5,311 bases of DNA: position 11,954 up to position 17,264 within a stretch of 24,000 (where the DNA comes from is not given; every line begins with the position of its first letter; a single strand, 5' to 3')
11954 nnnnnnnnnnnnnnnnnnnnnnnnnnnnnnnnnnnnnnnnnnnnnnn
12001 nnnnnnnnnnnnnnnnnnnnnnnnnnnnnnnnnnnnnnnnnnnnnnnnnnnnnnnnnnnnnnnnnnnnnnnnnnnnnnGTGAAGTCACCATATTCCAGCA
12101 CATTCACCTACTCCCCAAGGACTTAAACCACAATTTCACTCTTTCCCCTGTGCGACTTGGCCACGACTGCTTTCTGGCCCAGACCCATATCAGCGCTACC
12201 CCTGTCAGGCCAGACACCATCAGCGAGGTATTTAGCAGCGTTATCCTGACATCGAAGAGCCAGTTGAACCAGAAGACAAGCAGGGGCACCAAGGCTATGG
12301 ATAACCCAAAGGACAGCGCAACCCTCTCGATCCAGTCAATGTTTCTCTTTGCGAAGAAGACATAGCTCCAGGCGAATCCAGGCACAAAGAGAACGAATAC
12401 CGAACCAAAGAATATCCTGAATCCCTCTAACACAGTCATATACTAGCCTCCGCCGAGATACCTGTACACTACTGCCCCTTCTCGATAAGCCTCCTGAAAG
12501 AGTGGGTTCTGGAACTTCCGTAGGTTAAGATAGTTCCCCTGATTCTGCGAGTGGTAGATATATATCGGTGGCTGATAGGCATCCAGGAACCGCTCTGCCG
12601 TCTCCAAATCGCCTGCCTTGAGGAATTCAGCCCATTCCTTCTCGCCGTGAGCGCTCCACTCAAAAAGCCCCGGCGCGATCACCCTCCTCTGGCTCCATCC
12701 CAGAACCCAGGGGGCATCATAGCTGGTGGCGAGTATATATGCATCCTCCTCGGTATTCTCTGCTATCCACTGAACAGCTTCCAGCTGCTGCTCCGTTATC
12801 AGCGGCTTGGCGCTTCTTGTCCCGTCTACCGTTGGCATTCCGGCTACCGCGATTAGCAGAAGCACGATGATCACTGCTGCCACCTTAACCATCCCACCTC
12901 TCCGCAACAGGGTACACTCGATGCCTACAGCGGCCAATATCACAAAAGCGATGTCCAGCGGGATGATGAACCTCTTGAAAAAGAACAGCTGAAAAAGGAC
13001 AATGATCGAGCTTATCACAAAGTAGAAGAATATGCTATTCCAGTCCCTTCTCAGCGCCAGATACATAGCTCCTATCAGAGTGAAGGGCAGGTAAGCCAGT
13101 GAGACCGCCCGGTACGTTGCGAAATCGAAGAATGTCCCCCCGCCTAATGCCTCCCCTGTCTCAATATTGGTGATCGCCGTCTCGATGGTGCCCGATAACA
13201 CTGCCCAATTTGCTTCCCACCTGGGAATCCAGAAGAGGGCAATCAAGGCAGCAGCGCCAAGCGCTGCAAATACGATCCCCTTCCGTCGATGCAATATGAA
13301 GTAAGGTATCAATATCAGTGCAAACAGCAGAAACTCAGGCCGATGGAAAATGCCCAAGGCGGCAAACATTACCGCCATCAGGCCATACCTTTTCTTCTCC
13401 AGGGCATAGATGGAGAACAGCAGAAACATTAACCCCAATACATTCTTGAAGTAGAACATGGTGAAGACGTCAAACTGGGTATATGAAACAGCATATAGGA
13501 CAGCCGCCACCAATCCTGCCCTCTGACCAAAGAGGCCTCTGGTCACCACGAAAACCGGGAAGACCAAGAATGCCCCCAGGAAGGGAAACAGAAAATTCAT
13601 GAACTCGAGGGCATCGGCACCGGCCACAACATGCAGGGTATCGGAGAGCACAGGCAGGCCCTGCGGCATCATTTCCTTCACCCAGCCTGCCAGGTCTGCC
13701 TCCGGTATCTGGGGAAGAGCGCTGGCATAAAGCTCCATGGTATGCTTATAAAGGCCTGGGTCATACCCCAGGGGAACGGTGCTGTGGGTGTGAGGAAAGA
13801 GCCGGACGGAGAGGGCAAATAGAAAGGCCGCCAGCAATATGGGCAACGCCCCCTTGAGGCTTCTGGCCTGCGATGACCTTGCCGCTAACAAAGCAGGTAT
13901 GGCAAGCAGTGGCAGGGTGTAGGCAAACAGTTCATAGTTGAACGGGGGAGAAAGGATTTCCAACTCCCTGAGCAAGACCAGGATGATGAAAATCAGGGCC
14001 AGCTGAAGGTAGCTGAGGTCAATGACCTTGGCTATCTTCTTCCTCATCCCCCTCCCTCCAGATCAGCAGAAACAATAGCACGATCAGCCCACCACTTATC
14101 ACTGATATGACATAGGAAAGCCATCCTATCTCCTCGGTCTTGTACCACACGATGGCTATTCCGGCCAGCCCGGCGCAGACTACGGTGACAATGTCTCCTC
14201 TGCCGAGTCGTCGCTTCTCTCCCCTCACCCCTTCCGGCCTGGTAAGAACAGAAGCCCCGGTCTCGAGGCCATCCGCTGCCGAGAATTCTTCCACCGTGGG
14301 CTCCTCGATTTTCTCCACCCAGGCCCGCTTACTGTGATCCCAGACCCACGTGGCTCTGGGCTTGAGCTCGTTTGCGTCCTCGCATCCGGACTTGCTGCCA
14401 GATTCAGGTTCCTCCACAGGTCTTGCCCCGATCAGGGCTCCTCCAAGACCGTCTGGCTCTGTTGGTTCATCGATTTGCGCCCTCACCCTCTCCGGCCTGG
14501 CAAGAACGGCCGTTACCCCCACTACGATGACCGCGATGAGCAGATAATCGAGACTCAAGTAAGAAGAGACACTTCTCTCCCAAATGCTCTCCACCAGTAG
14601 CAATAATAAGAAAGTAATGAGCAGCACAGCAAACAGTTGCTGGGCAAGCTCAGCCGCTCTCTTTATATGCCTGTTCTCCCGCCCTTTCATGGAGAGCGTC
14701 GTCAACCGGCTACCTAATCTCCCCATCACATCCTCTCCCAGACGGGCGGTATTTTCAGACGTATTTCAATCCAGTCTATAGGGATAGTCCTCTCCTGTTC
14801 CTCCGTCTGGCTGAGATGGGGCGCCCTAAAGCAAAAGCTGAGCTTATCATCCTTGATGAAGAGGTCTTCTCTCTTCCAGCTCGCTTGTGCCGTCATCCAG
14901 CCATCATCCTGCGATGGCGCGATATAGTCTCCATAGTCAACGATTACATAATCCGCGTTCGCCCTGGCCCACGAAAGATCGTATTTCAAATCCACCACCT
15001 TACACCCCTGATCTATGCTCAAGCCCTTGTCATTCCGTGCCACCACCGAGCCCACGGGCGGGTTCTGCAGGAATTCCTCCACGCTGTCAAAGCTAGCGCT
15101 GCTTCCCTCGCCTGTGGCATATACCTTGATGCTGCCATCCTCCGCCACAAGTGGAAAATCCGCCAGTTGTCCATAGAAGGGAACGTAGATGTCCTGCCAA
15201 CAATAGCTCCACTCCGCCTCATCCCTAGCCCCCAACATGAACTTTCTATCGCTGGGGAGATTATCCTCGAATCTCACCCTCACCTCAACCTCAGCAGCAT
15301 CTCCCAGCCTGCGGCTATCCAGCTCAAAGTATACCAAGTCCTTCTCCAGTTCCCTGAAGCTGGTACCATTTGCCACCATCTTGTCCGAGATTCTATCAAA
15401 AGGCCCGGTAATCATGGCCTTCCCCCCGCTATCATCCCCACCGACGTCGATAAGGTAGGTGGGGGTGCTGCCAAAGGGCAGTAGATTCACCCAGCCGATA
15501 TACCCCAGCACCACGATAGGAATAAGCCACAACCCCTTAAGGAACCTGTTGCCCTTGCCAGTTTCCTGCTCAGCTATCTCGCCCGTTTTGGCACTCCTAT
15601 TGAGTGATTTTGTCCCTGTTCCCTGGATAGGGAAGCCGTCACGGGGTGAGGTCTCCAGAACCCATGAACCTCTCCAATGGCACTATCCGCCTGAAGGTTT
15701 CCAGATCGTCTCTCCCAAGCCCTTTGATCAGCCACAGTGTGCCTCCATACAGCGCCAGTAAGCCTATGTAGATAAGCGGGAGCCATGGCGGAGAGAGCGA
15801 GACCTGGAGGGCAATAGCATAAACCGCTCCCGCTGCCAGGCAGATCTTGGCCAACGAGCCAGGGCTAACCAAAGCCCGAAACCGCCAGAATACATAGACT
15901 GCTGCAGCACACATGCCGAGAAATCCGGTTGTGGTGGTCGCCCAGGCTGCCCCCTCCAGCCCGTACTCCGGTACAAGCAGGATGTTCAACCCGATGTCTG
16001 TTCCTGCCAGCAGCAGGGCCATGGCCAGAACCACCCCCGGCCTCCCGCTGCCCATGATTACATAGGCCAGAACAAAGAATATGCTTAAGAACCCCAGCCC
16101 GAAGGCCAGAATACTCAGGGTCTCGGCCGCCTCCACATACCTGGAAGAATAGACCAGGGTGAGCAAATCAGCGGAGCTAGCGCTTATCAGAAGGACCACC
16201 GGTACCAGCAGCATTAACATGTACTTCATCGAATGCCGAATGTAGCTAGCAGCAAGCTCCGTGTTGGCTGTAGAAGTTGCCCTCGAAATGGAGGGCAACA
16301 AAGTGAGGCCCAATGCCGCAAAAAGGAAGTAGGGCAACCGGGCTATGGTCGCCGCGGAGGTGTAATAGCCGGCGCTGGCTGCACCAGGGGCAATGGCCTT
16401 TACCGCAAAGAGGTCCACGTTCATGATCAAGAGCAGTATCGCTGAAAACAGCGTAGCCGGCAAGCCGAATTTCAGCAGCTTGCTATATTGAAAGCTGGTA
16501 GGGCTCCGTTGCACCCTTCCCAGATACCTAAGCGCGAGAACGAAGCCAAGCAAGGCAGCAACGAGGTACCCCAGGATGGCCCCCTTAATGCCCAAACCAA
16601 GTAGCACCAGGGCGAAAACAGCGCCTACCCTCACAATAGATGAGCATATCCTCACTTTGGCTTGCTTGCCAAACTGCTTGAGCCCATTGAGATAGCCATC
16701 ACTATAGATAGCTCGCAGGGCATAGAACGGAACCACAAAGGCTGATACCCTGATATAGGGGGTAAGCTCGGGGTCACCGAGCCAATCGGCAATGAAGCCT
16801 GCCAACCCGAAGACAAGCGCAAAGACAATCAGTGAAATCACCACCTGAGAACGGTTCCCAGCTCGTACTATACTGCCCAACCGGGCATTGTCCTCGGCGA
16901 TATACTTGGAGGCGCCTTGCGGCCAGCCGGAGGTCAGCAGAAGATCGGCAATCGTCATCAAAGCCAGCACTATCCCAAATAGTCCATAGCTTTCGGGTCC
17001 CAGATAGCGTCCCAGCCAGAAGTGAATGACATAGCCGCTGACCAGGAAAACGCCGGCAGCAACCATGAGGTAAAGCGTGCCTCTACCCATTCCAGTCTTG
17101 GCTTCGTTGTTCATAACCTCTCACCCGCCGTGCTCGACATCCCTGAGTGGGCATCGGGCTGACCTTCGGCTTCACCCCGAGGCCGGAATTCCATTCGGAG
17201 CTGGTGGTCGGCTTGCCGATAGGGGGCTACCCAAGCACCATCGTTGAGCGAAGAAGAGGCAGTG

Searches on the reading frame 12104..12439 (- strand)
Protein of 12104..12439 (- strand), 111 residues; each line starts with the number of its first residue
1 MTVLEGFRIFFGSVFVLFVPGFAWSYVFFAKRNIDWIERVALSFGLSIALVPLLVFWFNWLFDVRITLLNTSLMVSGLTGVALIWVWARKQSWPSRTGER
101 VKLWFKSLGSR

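Call 8: search_protein_families(library=pfam, proteins=[window:12104-12439:-])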
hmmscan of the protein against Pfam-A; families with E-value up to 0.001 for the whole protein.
window:12104-12439:- (111 aa): 1 family
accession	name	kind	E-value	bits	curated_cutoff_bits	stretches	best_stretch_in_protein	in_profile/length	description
PF07760.16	DUF1616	-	6.4e-15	55.5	31.6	1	7-98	22-125/307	Protein of unknown function (DUF1616)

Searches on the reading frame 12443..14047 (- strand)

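Call 8: search_protein_families(library=pfam, proteins=[window:12443-14047:-])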
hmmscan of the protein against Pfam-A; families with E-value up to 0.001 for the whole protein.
window:12443-14047:- (534 aa): 1 family
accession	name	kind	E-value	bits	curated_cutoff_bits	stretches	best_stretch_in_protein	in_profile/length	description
PF13231.12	PMT_2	-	4.1e-06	27.5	26.1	1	157-272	31-152/160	Dolichyl-phosphate-mannose-protein mannosyltransferase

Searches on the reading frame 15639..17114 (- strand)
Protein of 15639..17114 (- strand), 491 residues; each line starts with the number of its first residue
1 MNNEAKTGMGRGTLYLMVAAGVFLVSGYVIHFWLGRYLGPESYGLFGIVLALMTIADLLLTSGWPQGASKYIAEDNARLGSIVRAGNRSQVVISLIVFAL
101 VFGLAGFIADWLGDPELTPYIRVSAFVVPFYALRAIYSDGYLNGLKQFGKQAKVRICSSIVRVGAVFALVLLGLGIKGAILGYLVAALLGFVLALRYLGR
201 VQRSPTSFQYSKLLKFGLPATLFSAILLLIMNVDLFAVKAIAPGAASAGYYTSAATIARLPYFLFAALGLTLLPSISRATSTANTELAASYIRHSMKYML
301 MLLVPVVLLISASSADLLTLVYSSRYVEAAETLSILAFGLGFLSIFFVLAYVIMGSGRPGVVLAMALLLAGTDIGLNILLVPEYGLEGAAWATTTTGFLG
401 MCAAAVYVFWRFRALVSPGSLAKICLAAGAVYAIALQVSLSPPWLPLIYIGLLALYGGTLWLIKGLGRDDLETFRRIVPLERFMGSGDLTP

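Call 9: search_protein_families(library=pfam, proteins=[window:15639-17114:-])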
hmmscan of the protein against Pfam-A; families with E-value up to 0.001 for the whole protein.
window:15639-17114:- (491 aa): 4 families
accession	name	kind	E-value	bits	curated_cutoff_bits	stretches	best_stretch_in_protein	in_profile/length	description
PF01943.22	Polysacc_synt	-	1e-29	104.3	28.2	1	10-278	2-272/274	Polysaccharide biosynthesis protein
PF13440.11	Polysacc_synt_3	-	8.3e-26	91.3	23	1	34-330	2-292/293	Polysaccharide biosynthesis protein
PF03023.19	MurJ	-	4.8e-13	49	27.4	1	119-435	99-423/451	Lipid II flippase MurJ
PF01554.23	MatE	-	0.00012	22.2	24.9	0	219-378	1-160/161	MatE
